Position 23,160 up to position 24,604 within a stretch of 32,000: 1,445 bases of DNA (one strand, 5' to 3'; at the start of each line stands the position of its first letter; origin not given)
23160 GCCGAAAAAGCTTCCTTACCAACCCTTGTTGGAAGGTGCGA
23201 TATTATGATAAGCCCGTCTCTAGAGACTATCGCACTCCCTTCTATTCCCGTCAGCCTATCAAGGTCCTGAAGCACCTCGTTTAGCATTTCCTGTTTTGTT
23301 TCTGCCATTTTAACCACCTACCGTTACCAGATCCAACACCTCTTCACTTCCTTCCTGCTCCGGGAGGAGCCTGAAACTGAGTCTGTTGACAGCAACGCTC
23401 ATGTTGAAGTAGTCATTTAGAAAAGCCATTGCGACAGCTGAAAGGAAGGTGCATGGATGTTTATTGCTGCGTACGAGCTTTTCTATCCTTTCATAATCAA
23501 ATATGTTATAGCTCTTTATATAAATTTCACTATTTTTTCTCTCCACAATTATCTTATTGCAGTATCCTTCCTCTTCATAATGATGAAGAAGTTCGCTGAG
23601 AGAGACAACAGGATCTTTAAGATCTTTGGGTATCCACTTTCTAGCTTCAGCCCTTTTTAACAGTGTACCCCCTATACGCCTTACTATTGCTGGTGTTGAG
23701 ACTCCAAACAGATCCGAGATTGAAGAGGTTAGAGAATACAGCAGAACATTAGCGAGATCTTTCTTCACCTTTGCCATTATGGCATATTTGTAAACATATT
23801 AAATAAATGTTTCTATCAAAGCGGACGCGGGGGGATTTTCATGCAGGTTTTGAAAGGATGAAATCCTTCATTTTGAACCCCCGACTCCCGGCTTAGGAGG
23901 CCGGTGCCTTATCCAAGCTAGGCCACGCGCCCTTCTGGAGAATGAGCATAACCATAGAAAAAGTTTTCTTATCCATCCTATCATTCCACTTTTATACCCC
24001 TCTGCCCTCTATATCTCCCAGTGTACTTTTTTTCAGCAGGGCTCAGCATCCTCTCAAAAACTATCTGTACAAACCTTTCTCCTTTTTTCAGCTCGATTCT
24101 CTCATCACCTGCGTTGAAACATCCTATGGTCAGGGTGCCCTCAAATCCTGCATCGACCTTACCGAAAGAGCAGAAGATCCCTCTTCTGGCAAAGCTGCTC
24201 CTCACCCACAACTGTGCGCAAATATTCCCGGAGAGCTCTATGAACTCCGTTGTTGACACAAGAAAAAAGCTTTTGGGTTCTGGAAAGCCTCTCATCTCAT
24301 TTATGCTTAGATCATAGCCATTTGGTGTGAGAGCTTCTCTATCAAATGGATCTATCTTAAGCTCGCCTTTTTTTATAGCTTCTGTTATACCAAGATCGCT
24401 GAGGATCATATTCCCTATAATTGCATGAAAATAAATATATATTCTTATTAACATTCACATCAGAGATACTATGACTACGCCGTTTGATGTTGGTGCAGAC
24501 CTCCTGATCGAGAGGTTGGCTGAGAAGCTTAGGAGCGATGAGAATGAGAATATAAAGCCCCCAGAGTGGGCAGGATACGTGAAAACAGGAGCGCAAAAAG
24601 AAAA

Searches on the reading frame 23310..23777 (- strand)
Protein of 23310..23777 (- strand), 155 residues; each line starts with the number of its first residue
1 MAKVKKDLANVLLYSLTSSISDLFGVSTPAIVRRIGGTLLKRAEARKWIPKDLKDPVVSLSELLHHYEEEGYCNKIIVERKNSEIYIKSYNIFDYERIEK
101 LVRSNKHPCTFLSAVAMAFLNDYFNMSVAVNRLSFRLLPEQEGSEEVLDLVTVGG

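Call 3: search_protein_families(library=pfam, proteins=[window:23310-23777:-], max_evalue=0.01)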
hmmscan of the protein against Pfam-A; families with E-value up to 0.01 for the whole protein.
window:23310-23777:- (155 aa): 0 families

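Call 4: search_protein_families(library=ncbifam, proteins=[window:23310-23777:-], max_evalue=0.01)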
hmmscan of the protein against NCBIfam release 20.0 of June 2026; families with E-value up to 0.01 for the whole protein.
window:23310-23777:- (155 aa): 0 families

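Call 32: search_solved_structures(query=window:23310-23777:-, max_evalue=10)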
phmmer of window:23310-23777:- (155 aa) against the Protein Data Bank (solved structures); distinct sequences matched with E-value up to 10: 11.
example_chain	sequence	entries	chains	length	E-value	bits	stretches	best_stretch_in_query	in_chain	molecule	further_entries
2oo7_A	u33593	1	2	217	0.33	14.3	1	27-87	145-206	Adenylate kinase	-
4mkf_A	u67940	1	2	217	0.43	13.9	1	27-87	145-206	Adenylate kinase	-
2qaj_A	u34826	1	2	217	0.72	13.2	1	27-88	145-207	Adenylate kinase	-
2p3s_A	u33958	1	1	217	0.81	13.1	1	27-87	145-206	Adenylate kinase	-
2osb_A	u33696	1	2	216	0.87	13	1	27-87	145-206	Adenylate kinase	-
2eu8_A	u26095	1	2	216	0.87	13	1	27-87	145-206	Adenylate kinase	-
3slk_A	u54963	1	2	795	0.93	12.8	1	82-151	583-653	Polyketide synthase extender module 2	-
2ori_A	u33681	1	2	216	1.2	12.5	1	27-87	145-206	Adenylate kinase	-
4qbi_A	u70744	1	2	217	1.2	12.5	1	27-83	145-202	Adenylate kinase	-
3dl0_A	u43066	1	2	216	1.6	12.1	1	27-86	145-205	Adenylate kinase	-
4qbh_A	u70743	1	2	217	1.7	12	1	27-82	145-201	Adenylate kinase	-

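Call 44: find_homologous_proteins(query=window:23310-23777:-)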
Query window:23310-23777:- (155 aa): 7 proteins with E <= 0.001 among 82 candidates.
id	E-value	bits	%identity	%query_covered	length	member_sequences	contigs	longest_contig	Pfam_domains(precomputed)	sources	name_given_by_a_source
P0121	1.0e-91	323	96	100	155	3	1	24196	-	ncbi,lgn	-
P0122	5.7e-76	271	81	100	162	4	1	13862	-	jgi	jgi:hypothetical protein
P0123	2.9e-75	269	77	100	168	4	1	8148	-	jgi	-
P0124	4.2e-69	249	74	100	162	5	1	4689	-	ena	-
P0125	2.0e-59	218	63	100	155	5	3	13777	-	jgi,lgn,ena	jgi:hypothetical protein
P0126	7.0e-58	213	63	100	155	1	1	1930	-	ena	-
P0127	8.1e-58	213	64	100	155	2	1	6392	-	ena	-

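Call 52: predict_structure(alignment_id=A3)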
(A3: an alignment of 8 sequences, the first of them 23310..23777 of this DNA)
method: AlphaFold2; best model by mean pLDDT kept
length: 155 residues; sequences in the alignment: 8
mean_pLDDT: 76.3   pTM: 0.75
mean pLDDT of the five models: 76.3, 71.9, 70.6, 62.5, 62.3
residues with pLDDT >= 90: 33; 70-90: 78; 50-70: 27; < 50: 17
segments of 3 or more residues with pLDDT < 50: 1-12, 153-155
pLDDT, mean of each block of 10 residues (from residue 1): 40 53 64 83 92 91 92 87 87 78 72 87 78 71 82 50
secondary structure, 60 per line:
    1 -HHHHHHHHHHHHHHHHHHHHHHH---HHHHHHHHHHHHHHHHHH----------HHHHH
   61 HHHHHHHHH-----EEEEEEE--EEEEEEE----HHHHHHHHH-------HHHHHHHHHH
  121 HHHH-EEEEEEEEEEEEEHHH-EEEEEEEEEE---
elements in order: H2-24 H28-45 H56-69 E75-81 E84-90 H95-103 H111-124 E126-138 E143-152

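Call 54: fold_search(model_id=the predicted structure, library=pdb)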
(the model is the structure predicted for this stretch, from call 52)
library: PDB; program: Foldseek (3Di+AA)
matches with E <= 10: 443; with E <= 0.001: 0
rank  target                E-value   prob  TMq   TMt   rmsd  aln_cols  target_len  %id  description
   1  7yh3_C                3.7e-03  1.00  0.52  0.52   5.1       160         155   10  TRAPPC3 from Thorarchaeota SMTZ1-45 (released 2023-07-19)
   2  8pkd_A                4.0e-03  0.99  0.45  0.46   5.2       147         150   12  Cryo-EM structure of Orrella dioscoreae BcsD (released 2023-12-20)
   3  9dd0_B                4.0e-03  0.98  0.35  0.41   9.9       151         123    9  Designed allosteric facilitated dissociation switch AS1 in complex state TH with methylated lysines, crystal #2 (released 2025-08-20)
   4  9dcz_B                4.0e-03  0.97  0.35  0.41   9.9       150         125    9  Designed allosteric facilitated dissociation switch AS1 in complex state TH with methylated lysines, crystal #1 (released 2025-08-20)
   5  9dd4_A                5.1e-03  0.96  0.33  0.39  10.7       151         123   10  Crystal Structure of Designed facilitated dissociation target LHD101An1: LHD101A with an N-terminal extension (released 2025-08-20)
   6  3aj1_E                5.5e-03  0.97  0.46  0.46   7.3       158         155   13  The structure of AxCeSD octamer (N-terminal HIS-tag) from Acetobacter xylinum (released 2010-10-06)
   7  9dcz_D                5.5e-03  0.91  0.31  0.37  10.1       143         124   12  Designed allosteric facilitated dissociation switch AS1 in complex state TH with methylated lysines, crystal #1 (released 2025-08-20)
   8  8poc_A                6.2e-03  1.00  0.51  0.51   5.0       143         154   12  Cryo-EM structure of Dickeya dadantii BcsD (released 2023-12-20)
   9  7u05_J                6.6e-03  0.99  0.53  0.42   5.1       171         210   10  Structure of the yeast TRAPPII-Rab11/Ypt32 complex in the closed/closed state (composite structure) (released 2022-04-27)
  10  9olq_N                6.6e-03  0.99  0.36  0.43   6.0       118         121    8  Designed allosteric facilitated dissociation switch AS1_K46L_E50W_K172W_E173Y in complex state THE (released 2025-08-20)
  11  6aq3_C                6.6e-03  0.97  0.48  0.46   5.7       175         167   14  Crystal structure of a trafficking protein particle complex subunit 3 from Naegleria fowleri covalently bound to palmi (released 2017-08-30)
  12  5kbe_B                7.5e-03  0.95  0.43  0.36   6.3       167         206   12  CRYSTAL STRUCTURE OF THE AROMATIC SENSOR DOMAIN OF MOPR IN COMPLEX WITH PHENOL (released 2016-07-13)
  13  9dd0_D                1.0e-02  0.95  0.37  0.44  10.1       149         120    7  Designed allosteric facilitated dissociation switch AS1 in complex state TH with methylated lysines, crystal #2 (released 2025-08-20)
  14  7b6d_A                1.3e-02  0.95  0.48  0.46   6.8       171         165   12  Drosophila melanogaster TRAPPCore (C1, C2, C2L, C3a/b, C4, C5, C6 subunits) (released 2021-06-09)
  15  3aj2_A                1.3e-02  0.91  0.43  0.44   6.1       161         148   13  The structure of AxCeSD octamer (C-terminal HIS-tag) from Acetobacter xylinum (released 2010-10-06)
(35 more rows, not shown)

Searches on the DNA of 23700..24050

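Call 81: search_rna_families(source=window, start=23700, end=24050, threshold=evalue, max_evalue=1, show_alignments=2)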
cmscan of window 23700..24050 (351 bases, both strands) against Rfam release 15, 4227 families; matches with E-value up to 1: 1.
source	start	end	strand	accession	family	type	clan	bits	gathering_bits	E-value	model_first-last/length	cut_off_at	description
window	23888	23923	-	RF00005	tRNA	Gene; tRNA;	CL00001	18.1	29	0.34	10-42/71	no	tRNA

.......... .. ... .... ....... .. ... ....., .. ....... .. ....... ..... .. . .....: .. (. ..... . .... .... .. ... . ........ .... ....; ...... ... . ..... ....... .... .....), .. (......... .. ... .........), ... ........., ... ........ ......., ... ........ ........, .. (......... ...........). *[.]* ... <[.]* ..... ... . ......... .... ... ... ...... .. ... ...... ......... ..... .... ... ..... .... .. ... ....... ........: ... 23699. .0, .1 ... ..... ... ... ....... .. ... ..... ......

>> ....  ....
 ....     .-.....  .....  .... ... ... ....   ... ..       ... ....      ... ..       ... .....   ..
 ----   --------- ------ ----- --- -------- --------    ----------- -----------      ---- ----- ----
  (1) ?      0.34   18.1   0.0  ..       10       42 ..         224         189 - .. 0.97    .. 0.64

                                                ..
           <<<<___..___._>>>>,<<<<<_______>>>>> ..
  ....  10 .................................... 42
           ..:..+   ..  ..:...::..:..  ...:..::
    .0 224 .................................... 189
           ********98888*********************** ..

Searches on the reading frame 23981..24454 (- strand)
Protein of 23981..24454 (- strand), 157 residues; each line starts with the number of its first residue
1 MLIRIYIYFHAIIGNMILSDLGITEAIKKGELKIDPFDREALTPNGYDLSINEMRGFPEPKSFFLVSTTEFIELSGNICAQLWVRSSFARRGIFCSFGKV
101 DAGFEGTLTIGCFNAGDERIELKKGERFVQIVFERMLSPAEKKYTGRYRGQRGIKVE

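Call 3: search_protein_families(library=pfam, proteins=[window:23981-24454:-], max_evalue=0.01)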
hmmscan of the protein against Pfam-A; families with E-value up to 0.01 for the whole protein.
window:23981-24454:- (157 aa): 2 families
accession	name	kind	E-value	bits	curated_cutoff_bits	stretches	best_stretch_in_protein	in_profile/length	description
PF22769.1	DCD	-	2e-23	83.6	27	2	59-136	74-153/153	dCTP deaminase-like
PF00692.24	dUTPase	-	1.8e-11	44.4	22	1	46-145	15-113/129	dUTPase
